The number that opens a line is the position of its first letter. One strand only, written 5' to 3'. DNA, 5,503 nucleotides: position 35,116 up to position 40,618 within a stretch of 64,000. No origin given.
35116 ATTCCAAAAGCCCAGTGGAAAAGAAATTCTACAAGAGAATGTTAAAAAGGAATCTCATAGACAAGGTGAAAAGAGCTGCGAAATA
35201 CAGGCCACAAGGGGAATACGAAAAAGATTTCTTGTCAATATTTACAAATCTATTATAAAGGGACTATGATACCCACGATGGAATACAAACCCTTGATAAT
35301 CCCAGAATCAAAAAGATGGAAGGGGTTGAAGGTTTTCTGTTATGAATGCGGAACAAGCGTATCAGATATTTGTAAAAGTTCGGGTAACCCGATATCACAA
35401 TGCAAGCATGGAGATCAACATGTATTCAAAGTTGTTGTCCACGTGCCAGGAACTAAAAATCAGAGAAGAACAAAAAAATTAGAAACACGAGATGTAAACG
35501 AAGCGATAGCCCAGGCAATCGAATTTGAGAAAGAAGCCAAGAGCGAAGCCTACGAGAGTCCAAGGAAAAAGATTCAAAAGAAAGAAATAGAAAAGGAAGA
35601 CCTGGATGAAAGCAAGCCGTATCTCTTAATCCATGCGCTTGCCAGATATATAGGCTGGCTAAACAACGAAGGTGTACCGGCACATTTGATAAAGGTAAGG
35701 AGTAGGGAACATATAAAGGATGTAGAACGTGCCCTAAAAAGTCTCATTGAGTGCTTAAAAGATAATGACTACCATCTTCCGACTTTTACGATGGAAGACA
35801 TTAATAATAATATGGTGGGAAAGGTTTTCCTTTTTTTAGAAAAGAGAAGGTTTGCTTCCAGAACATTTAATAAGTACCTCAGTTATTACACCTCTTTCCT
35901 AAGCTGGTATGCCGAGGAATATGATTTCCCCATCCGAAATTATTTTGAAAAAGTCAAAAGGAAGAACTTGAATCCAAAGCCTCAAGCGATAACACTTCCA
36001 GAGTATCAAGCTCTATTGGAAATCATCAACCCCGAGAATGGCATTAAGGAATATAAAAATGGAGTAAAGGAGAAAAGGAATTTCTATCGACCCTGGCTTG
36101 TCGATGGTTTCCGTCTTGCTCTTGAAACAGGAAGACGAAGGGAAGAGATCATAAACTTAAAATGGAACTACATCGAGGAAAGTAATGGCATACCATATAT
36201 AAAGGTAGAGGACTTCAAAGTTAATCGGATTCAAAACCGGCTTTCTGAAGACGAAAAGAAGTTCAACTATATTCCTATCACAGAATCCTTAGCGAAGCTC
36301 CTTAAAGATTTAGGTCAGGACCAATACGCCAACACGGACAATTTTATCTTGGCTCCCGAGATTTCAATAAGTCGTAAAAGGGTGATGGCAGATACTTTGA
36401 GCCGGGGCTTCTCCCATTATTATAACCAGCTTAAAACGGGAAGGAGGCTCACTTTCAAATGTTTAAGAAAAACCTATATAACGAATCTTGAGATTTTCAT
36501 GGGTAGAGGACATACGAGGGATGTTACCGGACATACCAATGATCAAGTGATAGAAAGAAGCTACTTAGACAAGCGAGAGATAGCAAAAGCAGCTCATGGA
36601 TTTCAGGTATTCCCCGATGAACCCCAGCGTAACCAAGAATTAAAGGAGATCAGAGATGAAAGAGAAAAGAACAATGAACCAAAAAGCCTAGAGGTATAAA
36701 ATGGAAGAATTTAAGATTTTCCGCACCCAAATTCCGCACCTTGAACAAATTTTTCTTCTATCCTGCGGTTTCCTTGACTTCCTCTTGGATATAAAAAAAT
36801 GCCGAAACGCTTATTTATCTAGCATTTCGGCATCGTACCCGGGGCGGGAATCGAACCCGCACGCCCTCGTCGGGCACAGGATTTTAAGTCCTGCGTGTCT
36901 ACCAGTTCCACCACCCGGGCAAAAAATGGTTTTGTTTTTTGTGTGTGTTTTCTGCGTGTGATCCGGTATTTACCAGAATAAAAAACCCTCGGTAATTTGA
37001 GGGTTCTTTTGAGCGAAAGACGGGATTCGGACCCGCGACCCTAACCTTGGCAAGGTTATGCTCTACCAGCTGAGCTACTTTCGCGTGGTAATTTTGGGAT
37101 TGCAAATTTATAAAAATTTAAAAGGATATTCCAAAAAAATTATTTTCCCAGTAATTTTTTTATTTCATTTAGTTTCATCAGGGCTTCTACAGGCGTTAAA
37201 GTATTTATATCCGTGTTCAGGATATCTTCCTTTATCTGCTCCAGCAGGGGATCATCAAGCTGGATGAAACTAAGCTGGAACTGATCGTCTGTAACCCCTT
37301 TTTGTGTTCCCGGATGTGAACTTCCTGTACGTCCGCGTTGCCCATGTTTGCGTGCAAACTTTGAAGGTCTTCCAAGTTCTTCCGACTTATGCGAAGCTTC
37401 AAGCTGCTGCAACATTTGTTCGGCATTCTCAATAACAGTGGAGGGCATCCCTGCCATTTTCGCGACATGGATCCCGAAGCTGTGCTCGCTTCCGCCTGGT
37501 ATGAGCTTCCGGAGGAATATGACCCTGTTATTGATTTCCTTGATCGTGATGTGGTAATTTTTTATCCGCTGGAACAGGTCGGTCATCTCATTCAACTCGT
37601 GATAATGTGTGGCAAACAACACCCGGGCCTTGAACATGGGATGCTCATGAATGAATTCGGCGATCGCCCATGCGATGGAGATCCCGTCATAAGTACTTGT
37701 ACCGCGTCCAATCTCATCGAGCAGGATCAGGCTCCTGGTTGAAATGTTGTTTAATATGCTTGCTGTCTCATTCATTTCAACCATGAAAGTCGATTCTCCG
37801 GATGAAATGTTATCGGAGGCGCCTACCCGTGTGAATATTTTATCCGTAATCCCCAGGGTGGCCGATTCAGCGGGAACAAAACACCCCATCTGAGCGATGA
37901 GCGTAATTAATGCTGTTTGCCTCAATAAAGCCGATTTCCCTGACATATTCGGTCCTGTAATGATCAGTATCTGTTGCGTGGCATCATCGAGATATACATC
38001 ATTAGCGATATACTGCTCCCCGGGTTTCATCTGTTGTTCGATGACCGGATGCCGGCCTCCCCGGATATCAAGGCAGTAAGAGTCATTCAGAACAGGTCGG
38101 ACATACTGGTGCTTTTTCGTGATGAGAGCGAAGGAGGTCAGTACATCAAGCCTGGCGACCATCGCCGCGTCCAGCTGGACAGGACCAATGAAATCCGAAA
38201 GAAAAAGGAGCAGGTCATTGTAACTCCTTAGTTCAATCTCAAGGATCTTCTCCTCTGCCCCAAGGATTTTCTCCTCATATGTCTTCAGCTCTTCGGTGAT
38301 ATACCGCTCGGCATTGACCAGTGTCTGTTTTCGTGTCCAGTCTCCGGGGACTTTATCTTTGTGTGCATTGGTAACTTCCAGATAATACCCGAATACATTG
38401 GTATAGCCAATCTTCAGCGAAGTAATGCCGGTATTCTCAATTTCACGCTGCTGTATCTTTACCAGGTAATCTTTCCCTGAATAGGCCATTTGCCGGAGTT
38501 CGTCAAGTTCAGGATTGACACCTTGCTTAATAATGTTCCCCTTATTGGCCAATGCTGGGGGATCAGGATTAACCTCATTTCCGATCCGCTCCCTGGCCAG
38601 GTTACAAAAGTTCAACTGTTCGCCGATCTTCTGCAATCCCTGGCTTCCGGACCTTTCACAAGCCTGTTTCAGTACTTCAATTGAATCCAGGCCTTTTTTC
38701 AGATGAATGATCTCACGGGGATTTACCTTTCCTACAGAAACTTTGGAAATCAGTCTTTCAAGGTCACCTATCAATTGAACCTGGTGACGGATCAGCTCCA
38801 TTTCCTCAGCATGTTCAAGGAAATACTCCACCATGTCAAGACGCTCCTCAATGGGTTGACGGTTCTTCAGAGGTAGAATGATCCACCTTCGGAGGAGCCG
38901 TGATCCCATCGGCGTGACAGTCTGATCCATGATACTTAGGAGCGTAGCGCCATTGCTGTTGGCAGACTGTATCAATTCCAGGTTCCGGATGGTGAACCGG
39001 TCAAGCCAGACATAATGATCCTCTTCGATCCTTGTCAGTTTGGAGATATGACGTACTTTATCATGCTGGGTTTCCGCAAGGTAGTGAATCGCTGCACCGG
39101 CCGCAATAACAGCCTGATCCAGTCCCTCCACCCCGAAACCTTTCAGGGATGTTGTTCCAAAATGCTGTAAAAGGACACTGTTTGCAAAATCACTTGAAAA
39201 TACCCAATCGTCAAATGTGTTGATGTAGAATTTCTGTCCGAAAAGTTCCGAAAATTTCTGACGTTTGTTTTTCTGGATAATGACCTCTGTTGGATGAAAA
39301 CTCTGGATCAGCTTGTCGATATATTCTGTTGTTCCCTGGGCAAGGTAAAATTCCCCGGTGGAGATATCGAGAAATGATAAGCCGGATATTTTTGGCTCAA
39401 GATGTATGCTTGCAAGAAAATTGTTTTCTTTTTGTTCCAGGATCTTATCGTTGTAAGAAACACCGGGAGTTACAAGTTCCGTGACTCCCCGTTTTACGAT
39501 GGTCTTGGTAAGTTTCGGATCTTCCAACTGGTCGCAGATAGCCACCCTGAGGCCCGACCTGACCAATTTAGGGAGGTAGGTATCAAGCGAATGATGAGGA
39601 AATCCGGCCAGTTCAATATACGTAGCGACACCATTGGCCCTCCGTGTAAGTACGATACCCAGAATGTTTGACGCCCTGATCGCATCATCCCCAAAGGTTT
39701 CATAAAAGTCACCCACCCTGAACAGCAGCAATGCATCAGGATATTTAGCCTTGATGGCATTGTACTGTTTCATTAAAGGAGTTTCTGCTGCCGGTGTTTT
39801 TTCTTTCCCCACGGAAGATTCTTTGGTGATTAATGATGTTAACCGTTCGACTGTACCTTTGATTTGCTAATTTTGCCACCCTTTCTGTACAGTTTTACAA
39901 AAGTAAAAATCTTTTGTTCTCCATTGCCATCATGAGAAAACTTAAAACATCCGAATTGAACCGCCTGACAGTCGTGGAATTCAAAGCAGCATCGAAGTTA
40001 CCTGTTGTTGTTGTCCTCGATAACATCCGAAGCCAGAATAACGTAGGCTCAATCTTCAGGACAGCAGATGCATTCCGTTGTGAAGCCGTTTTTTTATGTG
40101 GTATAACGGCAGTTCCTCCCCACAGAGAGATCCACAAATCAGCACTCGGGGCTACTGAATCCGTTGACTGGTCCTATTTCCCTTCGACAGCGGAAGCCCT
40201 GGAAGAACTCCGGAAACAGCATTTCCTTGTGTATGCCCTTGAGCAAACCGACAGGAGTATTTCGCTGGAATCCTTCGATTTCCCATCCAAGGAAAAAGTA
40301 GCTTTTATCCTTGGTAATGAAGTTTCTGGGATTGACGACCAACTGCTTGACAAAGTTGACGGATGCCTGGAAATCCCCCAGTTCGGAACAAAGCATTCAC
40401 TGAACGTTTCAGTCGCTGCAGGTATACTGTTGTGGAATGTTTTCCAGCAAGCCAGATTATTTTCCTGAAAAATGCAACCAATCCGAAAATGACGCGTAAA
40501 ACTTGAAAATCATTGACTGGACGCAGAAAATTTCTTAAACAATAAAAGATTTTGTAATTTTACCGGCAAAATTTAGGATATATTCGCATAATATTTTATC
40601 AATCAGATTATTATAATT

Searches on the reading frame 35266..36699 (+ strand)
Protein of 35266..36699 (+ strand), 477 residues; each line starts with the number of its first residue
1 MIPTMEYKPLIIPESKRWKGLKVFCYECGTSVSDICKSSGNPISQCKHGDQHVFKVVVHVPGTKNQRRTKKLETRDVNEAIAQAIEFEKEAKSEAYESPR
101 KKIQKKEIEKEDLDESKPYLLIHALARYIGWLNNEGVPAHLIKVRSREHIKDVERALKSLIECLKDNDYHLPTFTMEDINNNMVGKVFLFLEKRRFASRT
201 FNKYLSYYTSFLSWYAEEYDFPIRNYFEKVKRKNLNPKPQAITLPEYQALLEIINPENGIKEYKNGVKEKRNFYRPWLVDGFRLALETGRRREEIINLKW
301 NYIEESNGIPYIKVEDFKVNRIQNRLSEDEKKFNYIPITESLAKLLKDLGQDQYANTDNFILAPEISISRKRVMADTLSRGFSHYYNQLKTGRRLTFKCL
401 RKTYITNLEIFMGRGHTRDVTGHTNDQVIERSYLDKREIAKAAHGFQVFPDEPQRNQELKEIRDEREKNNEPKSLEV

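Call 12: search_protein_families(library=pfam, proteins=[window:35266-36699:+], max_evalue=0.001)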
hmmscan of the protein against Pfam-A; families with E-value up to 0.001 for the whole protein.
window:35266-36699:+ (477 aa): 2 families
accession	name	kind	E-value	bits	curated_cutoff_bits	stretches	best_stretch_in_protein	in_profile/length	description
PF00589.27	Phage_integrase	-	6.1e-10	39.6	27.1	1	282-435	28-167/172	Phage integrase family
PF13102.12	Phage_int_SAM_5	-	0.00032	21.4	22.3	0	146-207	18-74/98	Phage integrase SAM-like domain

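Call 61: search_protein_families(library=ncbifam, proteins=[window:35266-36699:+], max_evalue=0.01)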
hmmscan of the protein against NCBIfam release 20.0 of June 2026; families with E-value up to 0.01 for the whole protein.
window:35266-36699:+ (477 aa): 1 family
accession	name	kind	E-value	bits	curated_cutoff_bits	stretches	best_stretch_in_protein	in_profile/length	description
TIGR02224.1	recomb_XerC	equivalog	0.0092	15.4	335.15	0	145-257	13-122/295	tyrosine recombinase XerC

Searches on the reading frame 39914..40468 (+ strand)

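Call 12: search_protein_families(library=pfam, proteins=[window:39914-40468:+], max_evalue=0.001)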
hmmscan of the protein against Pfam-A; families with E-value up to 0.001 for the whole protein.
window:39914-40468:+ (184 aa): 1 family
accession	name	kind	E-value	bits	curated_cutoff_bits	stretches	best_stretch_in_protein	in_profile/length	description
PF00588.24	SpoU_methylase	-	4.2e-37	127.9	29.7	1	31-174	2-142/142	SpoU rRNA Methylase family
